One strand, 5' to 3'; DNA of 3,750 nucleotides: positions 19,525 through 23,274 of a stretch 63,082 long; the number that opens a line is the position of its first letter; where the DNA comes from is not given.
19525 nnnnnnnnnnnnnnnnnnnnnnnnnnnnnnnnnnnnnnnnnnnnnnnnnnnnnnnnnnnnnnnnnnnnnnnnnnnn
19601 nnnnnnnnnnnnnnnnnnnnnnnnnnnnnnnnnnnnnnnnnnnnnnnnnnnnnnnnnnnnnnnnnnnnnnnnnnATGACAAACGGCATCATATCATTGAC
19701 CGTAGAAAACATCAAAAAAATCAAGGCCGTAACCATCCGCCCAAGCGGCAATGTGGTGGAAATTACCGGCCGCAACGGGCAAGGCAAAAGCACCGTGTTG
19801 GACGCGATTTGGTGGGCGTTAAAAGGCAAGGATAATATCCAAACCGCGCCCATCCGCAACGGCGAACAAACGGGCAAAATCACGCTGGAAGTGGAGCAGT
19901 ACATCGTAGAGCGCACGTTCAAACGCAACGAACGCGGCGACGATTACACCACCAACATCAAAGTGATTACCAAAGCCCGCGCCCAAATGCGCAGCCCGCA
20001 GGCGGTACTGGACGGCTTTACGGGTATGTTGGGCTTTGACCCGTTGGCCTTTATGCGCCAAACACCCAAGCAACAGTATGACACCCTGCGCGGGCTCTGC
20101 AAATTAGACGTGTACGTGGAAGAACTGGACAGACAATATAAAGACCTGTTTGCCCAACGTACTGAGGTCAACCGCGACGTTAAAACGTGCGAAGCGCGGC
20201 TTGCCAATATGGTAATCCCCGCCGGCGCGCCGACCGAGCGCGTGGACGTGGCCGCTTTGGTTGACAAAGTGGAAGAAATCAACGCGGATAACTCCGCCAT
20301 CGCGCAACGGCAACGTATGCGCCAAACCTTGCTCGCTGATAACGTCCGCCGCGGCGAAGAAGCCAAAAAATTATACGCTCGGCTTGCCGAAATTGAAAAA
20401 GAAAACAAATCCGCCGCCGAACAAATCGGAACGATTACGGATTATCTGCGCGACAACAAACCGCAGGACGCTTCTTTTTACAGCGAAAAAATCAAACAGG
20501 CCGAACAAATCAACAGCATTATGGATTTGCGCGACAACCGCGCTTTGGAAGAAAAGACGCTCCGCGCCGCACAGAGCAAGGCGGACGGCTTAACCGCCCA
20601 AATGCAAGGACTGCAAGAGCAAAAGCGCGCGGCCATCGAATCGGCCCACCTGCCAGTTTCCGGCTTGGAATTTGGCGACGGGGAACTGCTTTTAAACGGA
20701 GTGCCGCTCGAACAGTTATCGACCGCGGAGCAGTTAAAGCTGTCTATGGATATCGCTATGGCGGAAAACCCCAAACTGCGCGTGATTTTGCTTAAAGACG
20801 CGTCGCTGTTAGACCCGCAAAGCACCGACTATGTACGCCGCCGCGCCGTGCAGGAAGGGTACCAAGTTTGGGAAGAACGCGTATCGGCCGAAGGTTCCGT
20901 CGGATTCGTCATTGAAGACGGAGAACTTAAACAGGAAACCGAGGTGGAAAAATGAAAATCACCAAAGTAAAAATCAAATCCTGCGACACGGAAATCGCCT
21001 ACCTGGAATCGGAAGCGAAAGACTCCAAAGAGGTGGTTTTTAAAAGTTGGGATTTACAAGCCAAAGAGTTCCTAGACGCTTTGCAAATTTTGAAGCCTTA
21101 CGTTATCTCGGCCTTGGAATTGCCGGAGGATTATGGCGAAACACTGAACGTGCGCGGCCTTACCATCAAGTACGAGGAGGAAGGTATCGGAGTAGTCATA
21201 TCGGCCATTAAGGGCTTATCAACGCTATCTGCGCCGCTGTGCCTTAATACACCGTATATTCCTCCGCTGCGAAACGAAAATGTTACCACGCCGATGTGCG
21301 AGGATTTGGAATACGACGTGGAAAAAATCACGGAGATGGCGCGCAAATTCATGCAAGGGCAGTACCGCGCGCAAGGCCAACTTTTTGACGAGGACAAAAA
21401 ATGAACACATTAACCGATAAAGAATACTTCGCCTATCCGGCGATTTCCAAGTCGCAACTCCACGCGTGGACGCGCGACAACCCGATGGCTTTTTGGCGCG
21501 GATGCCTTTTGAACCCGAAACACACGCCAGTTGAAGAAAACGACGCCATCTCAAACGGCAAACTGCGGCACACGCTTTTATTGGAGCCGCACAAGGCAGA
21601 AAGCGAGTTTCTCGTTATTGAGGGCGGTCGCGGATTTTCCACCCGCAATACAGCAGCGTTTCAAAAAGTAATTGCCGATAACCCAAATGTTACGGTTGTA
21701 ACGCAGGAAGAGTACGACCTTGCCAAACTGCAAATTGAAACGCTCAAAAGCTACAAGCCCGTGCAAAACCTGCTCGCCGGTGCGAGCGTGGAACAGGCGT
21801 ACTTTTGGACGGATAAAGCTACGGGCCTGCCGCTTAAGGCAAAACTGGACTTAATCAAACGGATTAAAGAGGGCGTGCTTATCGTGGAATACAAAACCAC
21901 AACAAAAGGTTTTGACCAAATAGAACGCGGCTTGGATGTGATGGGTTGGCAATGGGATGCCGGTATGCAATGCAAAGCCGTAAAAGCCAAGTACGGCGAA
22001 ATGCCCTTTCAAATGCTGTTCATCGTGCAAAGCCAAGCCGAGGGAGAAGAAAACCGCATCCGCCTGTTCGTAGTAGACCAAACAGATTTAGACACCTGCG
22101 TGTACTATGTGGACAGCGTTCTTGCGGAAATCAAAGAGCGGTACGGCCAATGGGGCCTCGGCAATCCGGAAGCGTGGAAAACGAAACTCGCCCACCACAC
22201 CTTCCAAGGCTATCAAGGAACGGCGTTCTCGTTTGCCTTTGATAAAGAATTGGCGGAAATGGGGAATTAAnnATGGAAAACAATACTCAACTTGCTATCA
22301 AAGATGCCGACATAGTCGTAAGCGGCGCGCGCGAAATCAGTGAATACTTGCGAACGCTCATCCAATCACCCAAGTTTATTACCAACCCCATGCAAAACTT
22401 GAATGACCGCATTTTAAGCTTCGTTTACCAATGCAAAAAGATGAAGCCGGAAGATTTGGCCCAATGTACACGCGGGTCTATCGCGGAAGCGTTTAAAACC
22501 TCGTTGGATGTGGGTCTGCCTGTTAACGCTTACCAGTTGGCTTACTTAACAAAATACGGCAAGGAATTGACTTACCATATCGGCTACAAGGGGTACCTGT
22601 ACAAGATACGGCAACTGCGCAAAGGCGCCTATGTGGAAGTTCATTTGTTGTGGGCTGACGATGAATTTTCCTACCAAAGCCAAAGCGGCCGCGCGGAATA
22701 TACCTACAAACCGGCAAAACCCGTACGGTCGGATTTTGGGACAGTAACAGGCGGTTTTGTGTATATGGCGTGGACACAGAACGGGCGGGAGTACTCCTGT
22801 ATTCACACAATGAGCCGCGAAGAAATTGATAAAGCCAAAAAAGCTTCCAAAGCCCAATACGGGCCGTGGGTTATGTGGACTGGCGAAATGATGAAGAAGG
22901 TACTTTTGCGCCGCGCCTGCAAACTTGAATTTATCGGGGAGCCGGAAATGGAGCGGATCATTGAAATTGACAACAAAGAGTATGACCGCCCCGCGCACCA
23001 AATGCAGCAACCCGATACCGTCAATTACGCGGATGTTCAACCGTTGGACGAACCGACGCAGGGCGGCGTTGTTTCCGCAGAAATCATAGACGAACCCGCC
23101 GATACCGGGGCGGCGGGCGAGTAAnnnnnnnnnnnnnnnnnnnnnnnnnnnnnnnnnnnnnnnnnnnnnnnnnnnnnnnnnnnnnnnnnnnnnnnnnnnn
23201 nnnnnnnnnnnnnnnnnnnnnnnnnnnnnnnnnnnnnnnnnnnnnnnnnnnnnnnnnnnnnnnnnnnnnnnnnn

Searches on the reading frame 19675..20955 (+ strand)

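Call 12: search_protein_families(library=pfam, proteins=[window:19675-20955:+], max_evalue=0.01)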
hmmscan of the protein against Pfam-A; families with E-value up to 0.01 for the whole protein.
window:19675-20955:+ (426 aa): 8 families
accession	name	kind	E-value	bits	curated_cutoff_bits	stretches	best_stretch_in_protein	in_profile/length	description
PF13476.12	AAA_23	-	1.1e-13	52.7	27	1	7-250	1-199/201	AAA domain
PF02463.25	SMC_N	-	1.4e-06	28.4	40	1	6-52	3-51/220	RecF/RecN/SMC N terminal domain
PF13175.12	AAA_15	-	2.1e-06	28.1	32.1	1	5-274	3-172/374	AAA ATPase domain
PF13555.12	AAA_29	-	2.6e-06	27.5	27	1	17-53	15-50/61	P-loop containing region of AAA domain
PF00005.33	ABC_tran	-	0.00029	21.9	25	1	24-62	10-51/137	ABC transporter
PF13304.12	AAA_21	-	0.0013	19.3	27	1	30-73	4-50/304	AAA domain, putative AbiEii toxin, Type IV TA system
PF25199.1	nSTAND_NTPase5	-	0.0032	17.7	34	1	21-90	37-107/145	Novel STAND NTPase 5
PF03193.22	RsgA_GTPase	-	0.0089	16.3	30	0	7-70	88-147/174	RsgA GTPase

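Call 13: search_protein_families(library=phrogs, proteins=[window:19675-20955:+], max_evalue=0.01)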
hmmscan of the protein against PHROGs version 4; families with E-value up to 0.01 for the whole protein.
window:19675-20955:+ (426 aa): 11 families
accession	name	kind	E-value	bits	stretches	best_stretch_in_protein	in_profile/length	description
phrog_1499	-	unknown function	1.2e-89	302.5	1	5-421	5-426/427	-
phrog_77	-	DNA, RNA and nucleotide metabolism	2.6e-16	60.3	1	5-316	298-613/967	SbcC-like subunit of palindrome specific endonuclease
phrog_10445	-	unknown function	9.9e-07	29.3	1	7-57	7-56/296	-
phrog_3940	-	unknown function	1.5e-06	28.3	1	5-93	5-84/537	-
phrog_7507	-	unknown function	2.1e-06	28.4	1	5-274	4-275/483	-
phrog_4747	-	unknown function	2.4e-06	27.9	1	5-55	3-52/610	-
phrog_25363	-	unknown function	5.5e-06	27.5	1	5-54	7-56/77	-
phrog_8323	-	unknown function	2e-05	24.3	1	5-55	51-102/623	-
phrog_9802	-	unknown function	3.9e-05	23.9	1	4-78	4-82/438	-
phrog_28217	-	DNA, RNA and nucleotide metabolism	0.0013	18.2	1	5-55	3-53/806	DNA repair exonuclease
phrog_293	-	moron, auxiliary metabolic gene and host takeover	0.0016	17.4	1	24-52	162-191/1058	ABC transporter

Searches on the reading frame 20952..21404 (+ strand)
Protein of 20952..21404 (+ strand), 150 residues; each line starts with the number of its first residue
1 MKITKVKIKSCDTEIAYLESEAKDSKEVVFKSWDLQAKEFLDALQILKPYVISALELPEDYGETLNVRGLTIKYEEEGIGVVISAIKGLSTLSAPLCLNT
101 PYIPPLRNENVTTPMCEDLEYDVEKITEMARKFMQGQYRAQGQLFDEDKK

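Call 12: search_protein_families(library=pfam, proteins=[window:20952-21404:+], max_evalue=0.01)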
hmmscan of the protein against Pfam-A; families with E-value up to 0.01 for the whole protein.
window:20952-21404:+ (150 aa): 0 families

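Call 13: search_protein_families(library=phrogs, proteins=[window:20952-21404:+], max_evalue=0.01)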
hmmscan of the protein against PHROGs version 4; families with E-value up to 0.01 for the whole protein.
window:20952-21404:+ (150 aa): 3 families
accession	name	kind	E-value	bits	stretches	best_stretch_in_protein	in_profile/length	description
phrog_9403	-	unknown function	2.3e-08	35.1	1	26-148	33-164/167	-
phrog_9513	-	unknown function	0.0013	19.1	0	2-58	11-67/214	-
phrog_29533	-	unknown function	0.0062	17.7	1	1-147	1-143/146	-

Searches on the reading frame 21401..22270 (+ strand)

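Call 12: search_protein_families(library=pfam, proteins=[window:21401-22270:+], max_evalue=0.01)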
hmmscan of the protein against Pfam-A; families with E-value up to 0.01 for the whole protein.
window:21401-22270:+ (289 aa): 1 family
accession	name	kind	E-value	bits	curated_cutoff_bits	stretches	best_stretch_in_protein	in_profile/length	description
PF12705.13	PDDEXK_1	-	5.5e-05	23.7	22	1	26-245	12-225/247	PD-(D/E)XK nuclease superfamily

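Call 13: search_protein_families(library=phrogs, proteins=[window:21401-22270:+], max_evalue=0.01)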
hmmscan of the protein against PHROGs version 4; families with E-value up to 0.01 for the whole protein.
window:21401-22270:+ (289 aa): 3 families
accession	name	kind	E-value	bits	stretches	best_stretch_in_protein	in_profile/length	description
phrog_412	-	DNA, RNA and nucleotide metabolism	1.6e-31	111.1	1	3-230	143-367/440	exonuclease VIII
phrog_607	-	DNA, RNA and nucleotide metabolism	2.7e-10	40.2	1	6-244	585-847/883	exonuclease VII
phrog_1227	-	DNA, RNA and nucleotide metabolism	1.9e-05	25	1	3-174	3-157/268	exonuclease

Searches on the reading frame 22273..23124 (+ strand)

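Call 12: search_protein_families(library=pfam, proteins=[window:22273-23124:+], max_evalue=0.01)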
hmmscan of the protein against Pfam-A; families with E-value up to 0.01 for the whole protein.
window:22273-23124:+ (283 aa): 1 family
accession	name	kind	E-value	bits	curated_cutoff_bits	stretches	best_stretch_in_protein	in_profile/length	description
PF03837.19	RecT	-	4.2e-21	75.8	24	1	51-221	4-175/198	RecT family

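Call 13: search_protein_families(library=phrogs, proteins=[window:22273-23124:+], max_evalue=0.01)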
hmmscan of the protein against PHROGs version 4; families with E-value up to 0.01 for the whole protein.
window:22273-23124:+ (283 aa): 2 families
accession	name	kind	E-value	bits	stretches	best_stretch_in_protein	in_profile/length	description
phrog_148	-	DNA, RNA and nucleotide metabolism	3.4e-31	110.2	1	45-263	51-258/387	RecT-like ssDNA annealing protein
phrog_2780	-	DNA, RNA and nucleotide metabolism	0.0026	18.2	1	91-252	77-237/369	RecT-like ssDNA annealing protein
